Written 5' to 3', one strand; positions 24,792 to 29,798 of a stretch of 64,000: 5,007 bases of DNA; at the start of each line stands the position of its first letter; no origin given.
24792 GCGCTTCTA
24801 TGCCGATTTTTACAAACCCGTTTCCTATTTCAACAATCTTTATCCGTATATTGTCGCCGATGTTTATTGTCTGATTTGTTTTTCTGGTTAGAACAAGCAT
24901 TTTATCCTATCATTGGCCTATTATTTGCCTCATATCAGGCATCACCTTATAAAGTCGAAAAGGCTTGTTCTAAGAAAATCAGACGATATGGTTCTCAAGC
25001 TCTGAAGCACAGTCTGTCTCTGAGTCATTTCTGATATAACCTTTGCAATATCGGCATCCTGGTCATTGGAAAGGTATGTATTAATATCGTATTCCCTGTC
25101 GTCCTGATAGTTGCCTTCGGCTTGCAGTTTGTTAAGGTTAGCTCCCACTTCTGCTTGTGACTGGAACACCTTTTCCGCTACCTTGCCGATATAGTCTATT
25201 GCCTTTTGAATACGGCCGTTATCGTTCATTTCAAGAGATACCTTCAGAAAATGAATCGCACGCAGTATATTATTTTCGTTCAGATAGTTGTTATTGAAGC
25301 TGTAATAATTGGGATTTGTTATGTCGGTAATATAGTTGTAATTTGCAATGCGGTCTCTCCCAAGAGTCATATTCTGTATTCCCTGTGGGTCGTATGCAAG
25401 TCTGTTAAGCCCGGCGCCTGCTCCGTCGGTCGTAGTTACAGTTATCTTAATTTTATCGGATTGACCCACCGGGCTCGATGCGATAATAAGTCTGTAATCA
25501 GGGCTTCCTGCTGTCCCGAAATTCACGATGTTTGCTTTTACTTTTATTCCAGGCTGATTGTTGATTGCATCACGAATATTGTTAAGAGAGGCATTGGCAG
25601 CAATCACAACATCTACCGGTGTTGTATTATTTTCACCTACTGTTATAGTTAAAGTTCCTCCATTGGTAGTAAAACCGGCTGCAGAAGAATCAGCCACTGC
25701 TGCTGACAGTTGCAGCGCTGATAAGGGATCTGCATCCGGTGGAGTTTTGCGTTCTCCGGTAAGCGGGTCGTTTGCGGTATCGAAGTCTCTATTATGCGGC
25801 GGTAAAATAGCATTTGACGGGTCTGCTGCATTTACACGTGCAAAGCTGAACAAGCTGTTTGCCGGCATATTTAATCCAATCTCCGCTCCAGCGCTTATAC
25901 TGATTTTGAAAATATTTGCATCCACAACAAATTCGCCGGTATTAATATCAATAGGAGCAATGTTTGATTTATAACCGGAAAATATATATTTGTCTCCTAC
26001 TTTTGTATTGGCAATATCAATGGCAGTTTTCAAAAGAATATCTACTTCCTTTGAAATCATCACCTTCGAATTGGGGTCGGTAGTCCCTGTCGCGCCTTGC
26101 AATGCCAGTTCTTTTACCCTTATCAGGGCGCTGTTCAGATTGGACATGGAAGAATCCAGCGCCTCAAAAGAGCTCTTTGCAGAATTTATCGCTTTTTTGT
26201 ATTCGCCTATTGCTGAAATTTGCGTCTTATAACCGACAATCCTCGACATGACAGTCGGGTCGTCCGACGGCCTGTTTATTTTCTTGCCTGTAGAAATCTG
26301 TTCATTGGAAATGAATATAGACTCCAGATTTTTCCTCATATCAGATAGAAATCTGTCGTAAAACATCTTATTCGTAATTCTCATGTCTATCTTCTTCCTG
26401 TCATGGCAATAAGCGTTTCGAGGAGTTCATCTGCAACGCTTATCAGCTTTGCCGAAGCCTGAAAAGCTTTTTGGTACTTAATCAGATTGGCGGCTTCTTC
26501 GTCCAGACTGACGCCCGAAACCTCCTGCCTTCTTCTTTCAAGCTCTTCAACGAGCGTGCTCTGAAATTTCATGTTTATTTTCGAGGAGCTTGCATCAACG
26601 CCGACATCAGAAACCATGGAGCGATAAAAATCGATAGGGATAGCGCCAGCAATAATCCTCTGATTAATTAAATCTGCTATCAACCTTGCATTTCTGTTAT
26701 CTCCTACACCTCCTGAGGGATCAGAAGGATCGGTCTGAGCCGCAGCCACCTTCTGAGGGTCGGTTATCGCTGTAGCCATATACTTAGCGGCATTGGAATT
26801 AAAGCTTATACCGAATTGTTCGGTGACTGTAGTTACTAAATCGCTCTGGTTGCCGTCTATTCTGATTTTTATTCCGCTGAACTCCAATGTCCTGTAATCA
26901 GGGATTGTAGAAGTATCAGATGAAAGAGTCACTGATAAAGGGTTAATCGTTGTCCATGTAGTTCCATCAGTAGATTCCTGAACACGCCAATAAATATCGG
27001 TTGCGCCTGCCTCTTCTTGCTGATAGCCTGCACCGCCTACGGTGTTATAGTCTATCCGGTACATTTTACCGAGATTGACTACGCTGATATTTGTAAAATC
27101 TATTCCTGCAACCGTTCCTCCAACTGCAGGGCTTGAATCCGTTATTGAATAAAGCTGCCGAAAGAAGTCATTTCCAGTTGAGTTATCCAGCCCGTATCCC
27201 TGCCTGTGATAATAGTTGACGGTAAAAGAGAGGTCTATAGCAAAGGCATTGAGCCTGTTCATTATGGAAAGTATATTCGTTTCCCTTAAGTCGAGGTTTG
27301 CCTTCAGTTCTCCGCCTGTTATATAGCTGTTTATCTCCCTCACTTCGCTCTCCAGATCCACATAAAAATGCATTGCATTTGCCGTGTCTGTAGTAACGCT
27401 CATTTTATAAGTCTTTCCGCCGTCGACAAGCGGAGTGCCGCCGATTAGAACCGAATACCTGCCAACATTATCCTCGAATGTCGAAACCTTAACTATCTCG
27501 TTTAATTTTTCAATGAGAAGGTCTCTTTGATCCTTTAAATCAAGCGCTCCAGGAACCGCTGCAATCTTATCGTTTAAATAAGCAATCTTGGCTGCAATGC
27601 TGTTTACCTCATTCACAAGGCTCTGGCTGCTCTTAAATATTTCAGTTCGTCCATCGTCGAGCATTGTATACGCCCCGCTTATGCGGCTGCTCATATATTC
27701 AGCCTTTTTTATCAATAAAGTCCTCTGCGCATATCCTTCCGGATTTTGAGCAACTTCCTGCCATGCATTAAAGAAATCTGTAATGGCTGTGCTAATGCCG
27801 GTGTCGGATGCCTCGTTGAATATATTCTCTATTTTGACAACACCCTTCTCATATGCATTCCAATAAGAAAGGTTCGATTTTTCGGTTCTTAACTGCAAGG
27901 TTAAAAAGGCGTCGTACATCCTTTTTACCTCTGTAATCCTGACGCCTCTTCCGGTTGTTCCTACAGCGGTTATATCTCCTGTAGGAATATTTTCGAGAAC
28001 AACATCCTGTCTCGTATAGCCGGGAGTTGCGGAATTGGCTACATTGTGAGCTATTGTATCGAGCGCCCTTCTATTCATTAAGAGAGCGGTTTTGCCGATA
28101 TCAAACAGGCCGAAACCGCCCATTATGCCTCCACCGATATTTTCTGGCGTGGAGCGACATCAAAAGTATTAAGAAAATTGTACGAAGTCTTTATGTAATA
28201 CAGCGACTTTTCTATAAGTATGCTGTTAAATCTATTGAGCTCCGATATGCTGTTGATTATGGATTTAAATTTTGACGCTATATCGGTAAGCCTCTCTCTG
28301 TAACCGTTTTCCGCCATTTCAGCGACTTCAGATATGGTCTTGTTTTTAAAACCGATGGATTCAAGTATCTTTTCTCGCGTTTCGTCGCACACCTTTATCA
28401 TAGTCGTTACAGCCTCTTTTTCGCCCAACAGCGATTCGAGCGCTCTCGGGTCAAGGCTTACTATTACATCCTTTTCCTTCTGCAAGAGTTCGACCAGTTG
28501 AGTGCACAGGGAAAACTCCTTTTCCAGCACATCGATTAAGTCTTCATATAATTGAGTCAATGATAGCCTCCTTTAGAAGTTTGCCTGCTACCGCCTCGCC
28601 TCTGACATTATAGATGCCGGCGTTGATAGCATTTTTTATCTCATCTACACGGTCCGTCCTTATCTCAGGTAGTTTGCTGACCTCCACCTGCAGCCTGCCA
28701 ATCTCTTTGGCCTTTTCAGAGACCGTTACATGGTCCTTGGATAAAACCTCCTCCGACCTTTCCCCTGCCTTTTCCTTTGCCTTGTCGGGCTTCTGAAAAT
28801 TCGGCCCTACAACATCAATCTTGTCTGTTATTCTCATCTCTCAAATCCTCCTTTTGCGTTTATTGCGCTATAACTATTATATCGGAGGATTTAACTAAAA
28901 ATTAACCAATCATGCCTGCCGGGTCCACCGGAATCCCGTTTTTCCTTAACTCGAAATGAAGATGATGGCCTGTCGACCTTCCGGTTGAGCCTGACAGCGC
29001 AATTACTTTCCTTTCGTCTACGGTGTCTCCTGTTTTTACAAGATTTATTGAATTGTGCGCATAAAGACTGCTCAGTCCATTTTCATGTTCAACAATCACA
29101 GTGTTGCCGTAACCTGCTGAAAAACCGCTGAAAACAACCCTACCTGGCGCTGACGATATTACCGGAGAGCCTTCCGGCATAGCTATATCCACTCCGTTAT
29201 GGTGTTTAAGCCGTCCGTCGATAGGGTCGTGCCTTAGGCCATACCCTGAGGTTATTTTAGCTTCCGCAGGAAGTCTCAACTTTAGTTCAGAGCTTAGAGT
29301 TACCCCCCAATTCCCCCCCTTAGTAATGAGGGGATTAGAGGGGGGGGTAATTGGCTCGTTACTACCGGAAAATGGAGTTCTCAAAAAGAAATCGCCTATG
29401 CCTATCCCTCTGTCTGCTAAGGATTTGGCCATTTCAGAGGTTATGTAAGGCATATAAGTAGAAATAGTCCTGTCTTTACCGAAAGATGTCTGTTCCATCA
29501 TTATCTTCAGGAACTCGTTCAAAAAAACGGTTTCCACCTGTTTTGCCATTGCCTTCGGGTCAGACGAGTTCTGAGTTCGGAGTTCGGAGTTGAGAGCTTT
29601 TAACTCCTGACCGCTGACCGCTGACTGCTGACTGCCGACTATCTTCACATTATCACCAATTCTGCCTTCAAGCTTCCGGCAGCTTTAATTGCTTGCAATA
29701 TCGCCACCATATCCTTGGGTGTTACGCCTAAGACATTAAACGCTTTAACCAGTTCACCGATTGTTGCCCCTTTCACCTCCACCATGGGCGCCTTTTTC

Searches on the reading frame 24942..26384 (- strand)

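Call 14: search_protein_families(library=pfam, proteins=[window:24942-26384:-], max_evalue=0.001)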
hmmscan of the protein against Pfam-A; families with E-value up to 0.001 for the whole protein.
window:24942-26384:- (480 aa): 2 families
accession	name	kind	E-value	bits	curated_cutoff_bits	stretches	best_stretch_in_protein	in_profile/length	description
PF00669.25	Flagellin_N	-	2.6e-16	60.4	26.6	1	9-139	7-138/139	Bacterial flagellin N-terminal helical region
PF07196.18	Flagellin_IN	-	0.00055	20.5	22.7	1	244-287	1-46/55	Flagellin hook IN motif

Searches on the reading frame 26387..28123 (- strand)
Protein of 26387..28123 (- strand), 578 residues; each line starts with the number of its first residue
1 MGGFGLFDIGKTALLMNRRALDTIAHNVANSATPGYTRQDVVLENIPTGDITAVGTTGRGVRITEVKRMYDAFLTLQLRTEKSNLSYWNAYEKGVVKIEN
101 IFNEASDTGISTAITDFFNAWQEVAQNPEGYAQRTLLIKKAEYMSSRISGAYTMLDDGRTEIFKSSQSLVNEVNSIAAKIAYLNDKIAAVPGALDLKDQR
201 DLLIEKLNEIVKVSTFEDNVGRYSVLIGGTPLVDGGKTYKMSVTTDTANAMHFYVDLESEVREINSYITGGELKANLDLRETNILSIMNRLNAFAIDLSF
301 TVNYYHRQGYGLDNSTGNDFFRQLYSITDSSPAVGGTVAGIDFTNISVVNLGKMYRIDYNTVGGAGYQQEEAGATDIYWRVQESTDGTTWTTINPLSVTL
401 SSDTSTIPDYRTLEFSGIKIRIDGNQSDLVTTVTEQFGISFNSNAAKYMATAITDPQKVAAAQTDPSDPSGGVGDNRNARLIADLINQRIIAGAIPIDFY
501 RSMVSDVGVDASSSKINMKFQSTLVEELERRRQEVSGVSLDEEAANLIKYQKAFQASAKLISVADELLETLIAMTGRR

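Call 14: search_protein_families(library=pfam, proteins=[window:26387-28123:-], max_evalue=0.001)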
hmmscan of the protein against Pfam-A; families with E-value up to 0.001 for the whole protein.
window:26387-28123:- (578 aa): 3 families
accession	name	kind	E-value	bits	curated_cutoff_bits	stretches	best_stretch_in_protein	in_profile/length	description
PF22638.1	FlgK_D1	-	4.8e-58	196.9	28.6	1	97-321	3-233/233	Flagellar hook-associated protein FlgK helical domain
PF06429.18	Flg_bbr_C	-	3.2e-13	49.4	23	1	533-573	5-45/46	Flagellar basal body rod FlgEFG protein C-terminal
PF00460.25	Flg_bb_rod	-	4.3e-05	23.8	20.7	1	9-37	3-31/31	Flagella basal body rod protein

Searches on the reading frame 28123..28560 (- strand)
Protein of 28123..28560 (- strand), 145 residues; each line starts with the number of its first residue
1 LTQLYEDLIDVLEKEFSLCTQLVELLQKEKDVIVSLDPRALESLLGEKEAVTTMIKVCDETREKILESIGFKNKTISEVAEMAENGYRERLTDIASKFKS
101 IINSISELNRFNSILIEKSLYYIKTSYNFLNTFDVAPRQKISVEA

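Call 13: search_protein_families(library=pfam, proteins=[window:28123-28560:-], max_evalue=0.001)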
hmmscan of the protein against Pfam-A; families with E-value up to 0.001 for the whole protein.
window:28123-28560:- (145 aa): 1 family
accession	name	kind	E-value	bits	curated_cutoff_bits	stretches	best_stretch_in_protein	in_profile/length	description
PF05130.17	FlgN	-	4.4e-25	89.3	30.5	1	1-131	1-130/147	FlgN protein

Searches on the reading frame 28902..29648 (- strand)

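Call 13: search_protein_families(library=pfam, proteins=[window:28902-29648:-], max_evalue=0.001)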
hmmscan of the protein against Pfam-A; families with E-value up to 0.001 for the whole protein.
window:28902-29648:- (248 aa): 1 family
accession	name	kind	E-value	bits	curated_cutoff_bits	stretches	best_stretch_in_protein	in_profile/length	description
PF01551.29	Peptidase_M23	-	4e-34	117.1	28.7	1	149-243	2-96/96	Peptidase family M23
